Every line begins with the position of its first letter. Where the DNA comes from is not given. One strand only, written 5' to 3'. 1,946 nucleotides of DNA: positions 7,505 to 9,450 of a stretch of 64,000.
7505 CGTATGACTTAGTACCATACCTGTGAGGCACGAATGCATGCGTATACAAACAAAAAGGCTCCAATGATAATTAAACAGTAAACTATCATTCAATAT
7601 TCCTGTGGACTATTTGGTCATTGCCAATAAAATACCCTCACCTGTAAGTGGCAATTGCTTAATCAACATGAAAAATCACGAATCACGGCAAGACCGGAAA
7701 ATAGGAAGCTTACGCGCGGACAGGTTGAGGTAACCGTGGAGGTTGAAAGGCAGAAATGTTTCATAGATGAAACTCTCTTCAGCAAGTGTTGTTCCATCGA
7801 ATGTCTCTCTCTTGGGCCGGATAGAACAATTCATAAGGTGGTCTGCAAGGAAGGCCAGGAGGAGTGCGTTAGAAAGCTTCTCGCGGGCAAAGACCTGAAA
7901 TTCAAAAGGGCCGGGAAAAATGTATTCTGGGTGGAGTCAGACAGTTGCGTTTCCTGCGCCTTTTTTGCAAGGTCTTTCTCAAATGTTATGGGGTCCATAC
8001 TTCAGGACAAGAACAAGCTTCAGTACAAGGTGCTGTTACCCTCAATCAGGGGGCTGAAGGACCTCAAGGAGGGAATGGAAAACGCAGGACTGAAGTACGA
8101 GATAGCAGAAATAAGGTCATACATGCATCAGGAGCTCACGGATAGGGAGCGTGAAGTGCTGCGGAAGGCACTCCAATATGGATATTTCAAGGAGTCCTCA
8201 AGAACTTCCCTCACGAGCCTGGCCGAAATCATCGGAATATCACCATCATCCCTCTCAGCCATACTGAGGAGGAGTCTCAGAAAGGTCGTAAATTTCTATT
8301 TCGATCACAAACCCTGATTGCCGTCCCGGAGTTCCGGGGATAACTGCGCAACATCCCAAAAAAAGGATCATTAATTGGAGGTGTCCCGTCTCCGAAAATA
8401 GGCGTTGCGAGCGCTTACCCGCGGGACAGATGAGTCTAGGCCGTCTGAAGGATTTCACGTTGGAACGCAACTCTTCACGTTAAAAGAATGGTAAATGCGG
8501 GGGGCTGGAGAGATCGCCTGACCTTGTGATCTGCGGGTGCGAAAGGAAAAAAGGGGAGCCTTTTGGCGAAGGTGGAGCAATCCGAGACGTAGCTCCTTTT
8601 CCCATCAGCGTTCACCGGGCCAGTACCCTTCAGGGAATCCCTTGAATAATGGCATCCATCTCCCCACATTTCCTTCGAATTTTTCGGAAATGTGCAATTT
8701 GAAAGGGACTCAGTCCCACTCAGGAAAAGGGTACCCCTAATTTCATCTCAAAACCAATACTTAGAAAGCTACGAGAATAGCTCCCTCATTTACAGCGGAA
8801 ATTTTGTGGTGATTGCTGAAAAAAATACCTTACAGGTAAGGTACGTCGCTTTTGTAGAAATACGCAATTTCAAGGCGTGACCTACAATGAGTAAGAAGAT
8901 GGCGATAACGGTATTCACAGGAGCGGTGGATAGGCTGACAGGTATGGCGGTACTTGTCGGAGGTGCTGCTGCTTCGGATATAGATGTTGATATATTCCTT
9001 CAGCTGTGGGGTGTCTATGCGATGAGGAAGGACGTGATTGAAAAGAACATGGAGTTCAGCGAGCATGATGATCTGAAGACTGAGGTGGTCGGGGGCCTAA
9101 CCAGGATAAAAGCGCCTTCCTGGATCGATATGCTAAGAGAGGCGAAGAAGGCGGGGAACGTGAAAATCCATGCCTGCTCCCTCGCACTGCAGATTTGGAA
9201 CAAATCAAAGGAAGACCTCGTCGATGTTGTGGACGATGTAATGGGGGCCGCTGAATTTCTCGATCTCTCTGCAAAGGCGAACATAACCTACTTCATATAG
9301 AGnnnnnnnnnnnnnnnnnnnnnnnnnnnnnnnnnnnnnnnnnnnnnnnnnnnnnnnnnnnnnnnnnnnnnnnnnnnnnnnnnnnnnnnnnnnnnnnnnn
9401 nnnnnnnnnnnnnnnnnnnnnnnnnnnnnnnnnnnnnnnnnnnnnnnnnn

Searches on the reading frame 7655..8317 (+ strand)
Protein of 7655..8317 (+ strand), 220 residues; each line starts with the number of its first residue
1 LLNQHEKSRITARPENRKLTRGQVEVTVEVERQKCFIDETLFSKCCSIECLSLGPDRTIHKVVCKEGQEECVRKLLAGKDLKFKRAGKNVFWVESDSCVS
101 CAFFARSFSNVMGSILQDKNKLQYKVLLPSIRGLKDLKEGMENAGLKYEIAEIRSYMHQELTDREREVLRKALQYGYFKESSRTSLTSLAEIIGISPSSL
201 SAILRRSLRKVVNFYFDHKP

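Call 77: search_protein_families(library=pfam, proteins=[window:7655-8317:+], max_evalue=1)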
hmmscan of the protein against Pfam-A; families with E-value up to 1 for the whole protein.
window:7655-8317:+ (220 aa): 7 families
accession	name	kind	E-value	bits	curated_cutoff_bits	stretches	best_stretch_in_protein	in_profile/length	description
PF04967.18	HTH_10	-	2.6e-16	59.6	23.1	1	161-212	1-52/53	HTH DNA binding domain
PF04545.22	Sigma70_r4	-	0.0054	16.7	24.1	1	159-211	3-48/50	Sigma-70, region 4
PF13412.12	HTH_24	-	0.0058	16.6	21.9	1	179-206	13-40/48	Winged helix-turn-helix DNA-binding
PF04492.19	Phage_rep_O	-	0.027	15.4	28.7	1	155-205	19-71/95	Bacteriophage replication protein O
PF01381.28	HTH_3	-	0.039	14.4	23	1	184-205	10-31/55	Helix-turn-helix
PF13693.12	HTH_35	-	0.057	13.8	25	1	183-210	15-42/75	Winged helix-turn-helix DNA-binding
PF07660.19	STN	-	0.16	12.3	28.4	1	69-93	26-49/52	Secretin and TonB N terminus short domain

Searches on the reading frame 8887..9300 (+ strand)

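Call 57: search_protein_families(library=pfam, proteins=[window:8887-9300:+], max_evalue=0.001)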
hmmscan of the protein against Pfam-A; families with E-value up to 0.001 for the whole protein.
window:8887-9300:+ (137 aa): 2 families
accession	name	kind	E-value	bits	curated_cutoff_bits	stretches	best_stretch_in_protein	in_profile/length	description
PF13686.11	DrsE_2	-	1.4e-14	54.8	25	2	75-136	97-156/156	DsrE/DsrF/DrsH-like family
PF02635.20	DsrE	-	1.3e-05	25.8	22.7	1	27-131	27-110/116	DsrE/DsrF-like family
